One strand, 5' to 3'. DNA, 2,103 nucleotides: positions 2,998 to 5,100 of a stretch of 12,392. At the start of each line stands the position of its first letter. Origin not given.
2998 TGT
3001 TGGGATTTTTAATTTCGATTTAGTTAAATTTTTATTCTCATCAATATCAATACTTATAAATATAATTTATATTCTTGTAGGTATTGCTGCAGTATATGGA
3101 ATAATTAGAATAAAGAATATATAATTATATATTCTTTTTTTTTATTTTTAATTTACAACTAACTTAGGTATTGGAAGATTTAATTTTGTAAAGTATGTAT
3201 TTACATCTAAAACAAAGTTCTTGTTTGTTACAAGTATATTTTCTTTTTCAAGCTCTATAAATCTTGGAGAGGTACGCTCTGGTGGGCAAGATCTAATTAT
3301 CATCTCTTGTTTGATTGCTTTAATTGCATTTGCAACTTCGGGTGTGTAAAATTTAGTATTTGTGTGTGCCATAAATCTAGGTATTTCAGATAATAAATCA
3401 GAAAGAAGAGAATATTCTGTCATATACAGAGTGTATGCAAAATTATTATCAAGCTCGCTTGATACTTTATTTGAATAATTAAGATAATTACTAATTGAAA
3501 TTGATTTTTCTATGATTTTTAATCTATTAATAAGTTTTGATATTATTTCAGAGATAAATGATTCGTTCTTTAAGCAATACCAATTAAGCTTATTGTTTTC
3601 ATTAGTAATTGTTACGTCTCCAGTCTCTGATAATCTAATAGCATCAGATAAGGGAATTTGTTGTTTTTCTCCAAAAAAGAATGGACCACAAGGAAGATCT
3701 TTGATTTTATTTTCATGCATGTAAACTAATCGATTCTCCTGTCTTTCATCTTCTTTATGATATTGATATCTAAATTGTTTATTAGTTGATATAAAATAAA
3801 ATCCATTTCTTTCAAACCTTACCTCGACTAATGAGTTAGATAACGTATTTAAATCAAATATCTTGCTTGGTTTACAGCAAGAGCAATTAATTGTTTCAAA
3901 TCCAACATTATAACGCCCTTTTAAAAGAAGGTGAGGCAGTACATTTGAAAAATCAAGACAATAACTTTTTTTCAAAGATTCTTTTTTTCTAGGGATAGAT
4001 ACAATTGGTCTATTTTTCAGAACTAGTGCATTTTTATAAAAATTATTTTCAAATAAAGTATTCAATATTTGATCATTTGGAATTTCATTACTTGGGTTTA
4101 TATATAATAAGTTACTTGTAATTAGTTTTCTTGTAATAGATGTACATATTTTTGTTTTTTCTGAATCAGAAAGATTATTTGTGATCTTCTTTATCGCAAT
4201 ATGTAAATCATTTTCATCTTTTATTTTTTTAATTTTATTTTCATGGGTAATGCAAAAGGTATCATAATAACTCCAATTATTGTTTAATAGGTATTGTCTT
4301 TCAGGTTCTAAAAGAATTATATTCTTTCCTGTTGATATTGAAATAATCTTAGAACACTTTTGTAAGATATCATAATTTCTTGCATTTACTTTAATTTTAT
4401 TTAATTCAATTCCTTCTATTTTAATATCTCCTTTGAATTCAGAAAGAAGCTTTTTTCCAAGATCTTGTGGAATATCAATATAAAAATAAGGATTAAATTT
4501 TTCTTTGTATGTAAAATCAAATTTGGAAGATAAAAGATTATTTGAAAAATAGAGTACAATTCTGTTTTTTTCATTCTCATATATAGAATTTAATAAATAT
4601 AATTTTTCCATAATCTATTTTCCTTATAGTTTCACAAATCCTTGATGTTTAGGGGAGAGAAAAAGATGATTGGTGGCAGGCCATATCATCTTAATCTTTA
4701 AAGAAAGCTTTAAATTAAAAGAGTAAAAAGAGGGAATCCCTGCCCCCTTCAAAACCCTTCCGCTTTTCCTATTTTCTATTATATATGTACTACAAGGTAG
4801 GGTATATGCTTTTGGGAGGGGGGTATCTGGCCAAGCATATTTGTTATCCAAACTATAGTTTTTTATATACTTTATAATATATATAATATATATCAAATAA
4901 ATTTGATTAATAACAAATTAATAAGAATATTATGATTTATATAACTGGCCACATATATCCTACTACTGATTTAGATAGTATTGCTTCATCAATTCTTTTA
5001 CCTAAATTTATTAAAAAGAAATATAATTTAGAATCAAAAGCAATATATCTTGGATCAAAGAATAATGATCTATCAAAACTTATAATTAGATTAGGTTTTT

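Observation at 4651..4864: G+C-rich, helix-dense island in an AT-rich intergenic region: candidate novel structured RNA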

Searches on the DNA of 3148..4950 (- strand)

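Call 6: search_rna_families(source=window, start=4550, end=4950, threshold=evalue, max_evalue=10, show_alignments=5)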
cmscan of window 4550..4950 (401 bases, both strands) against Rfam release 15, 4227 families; matches with E-value up to 10: 8.
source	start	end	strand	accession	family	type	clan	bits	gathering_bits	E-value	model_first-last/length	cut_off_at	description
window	4662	4729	+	RF02582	tsr33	Gene; sRNA;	-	21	109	2.4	1-85/85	no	S. aureus tsr33 small RNA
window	4658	4706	-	RF02386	sau-19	Gene; sRNA;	-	17.1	80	2.6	1-75/75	no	Staphylococcus sRNA sau-19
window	4712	4777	+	RF04352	Plastid-psbA-4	Cis-reg;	CL00153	15.3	56.8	9.8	1-61/61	no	Plastid-psbA-4 3UTR RNA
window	4550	4583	-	RF01559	DdR1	Gene; snRNA; snoRNA; CD-box;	-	14.9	70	3.6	1-31/66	3'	Dictyostelium snoRNA DdR1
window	4662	4798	-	RF04180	BTnc231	Gene; sRNA;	-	14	80.4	2.3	1-154/154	no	Bacteroides sRNA BTnc231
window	4795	4937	-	RF00586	SNORA12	Gene; snRNA; snoRNA; HACA-box;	-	12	45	7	1-148/148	no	Small nucleolar RNA SNORA12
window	4723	4781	-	RF01880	Xist_exon1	Gene; lncRNA;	-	10.5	50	2.5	1-85/85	no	X-chromosome inactivation gene exon 1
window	4682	4710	-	RF01905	HOTAIR_2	Gene; lncRNA;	-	10.3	60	6.7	40-69/69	no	HOTAIR conserved region 2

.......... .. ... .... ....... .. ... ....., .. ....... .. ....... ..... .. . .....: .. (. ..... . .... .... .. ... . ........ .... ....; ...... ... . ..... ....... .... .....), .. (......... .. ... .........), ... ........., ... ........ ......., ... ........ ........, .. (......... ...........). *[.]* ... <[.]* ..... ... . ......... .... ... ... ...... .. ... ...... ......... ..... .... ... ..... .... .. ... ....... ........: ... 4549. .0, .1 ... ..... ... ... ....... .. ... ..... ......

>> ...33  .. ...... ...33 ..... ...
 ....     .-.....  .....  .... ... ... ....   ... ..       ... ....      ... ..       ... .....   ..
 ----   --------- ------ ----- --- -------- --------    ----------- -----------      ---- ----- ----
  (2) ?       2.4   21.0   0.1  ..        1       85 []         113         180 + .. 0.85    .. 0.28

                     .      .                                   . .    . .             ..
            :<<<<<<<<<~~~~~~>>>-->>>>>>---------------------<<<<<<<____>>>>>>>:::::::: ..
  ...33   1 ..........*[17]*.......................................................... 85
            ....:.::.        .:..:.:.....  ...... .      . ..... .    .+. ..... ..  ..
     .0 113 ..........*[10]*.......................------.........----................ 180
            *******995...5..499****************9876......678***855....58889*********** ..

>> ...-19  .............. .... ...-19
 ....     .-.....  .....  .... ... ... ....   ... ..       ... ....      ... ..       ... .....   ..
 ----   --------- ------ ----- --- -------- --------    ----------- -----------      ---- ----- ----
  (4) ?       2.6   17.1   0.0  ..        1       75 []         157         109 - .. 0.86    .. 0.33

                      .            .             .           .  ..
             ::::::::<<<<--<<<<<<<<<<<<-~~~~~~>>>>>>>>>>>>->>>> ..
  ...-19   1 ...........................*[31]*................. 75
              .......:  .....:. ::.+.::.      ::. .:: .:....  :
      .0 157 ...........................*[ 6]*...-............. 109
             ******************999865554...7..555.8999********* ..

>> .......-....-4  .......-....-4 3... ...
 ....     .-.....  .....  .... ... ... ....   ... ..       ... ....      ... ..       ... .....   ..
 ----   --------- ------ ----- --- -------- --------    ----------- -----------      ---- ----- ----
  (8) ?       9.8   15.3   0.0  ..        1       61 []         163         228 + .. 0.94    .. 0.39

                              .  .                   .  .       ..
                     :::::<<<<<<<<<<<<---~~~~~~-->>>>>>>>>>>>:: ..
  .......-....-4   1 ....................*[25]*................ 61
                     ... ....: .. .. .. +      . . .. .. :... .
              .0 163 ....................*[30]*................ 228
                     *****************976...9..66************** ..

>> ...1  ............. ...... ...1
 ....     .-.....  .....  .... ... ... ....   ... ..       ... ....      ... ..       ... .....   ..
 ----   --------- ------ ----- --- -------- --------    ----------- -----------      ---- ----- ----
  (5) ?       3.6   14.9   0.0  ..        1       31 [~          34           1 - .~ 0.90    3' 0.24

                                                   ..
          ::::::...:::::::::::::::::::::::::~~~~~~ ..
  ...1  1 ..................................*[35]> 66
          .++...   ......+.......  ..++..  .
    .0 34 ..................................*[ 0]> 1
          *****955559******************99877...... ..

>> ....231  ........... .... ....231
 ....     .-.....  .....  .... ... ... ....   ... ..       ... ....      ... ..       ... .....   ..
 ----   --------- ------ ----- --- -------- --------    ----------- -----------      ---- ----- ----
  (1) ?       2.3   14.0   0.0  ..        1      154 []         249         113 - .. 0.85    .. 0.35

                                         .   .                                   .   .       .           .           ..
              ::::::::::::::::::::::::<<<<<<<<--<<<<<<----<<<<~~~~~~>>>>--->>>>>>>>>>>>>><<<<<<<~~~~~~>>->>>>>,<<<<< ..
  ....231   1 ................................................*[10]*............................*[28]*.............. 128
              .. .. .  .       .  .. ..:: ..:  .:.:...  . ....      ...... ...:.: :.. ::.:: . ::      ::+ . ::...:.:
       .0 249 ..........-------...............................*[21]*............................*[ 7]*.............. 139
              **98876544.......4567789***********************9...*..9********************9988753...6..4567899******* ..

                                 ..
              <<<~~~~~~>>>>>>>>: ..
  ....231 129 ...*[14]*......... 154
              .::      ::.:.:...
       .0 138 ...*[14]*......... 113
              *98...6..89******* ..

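Call 61: search_rna_families(sources=[L008, L009, L010, L011, L012, L013, L014, L015, L016, L017, L018, L019, L021, L022, L023, L024, L048, L049, L056, L060], threshold=gathering)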
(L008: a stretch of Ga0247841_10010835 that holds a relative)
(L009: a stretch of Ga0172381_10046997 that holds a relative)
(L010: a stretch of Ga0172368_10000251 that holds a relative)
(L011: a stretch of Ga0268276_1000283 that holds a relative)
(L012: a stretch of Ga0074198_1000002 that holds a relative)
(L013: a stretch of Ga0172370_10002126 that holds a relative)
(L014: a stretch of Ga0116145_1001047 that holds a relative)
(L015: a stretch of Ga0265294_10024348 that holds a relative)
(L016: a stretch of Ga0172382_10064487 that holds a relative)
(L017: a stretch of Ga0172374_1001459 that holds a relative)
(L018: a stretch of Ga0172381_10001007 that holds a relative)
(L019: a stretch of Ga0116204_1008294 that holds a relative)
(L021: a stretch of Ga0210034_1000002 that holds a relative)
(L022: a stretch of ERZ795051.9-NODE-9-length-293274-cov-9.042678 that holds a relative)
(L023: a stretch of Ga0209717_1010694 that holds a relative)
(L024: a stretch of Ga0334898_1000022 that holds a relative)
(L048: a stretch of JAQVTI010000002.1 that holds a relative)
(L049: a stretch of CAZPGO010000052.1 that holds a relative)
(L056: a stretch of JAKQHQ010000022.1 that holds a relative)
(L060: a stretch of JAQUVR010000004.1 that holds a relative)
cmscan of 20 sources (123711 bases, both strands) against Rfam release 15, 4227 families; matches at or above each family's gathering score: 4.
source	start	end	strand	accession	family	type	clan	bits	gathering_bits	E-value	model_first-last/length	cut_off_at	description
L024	6144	6216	+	RF00005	tRNA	Gene; tRNA;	CL00001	57.4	29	1.8e-09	1-71/71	no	tRNA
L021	6142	6214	+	RF00005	tRNA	Gene; tRNA;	CL00001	55.5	29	5.9e-09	1-71/71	no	tRNA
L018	1549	1711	+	RF00005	tRNA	Gene; tRNA;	CL00001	43.1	29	1.6e-05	1-71/71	no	tRNA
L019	1418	1581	+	RF00005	tRNA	Gene; tRNA;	CL00001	41.5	29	4.3e-05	1-71/71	no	tRNA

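Call 77: build_rna_model(alignment_id=A4, structure=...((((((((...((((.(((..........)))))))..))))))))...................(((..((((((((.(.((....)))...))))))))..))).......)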
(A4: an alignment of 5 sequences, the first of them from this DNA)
Model R1 built from alignment A4 (5 sequences, 116 columns); structure: as given.
model positions 112; base pairs 29; branch points 1; effective number of sequences 1.3; information 0.591 bits per position. Calibrated on 0.2 Mb of random sequence (short: E-values are rough).
structure used (alignment columns):
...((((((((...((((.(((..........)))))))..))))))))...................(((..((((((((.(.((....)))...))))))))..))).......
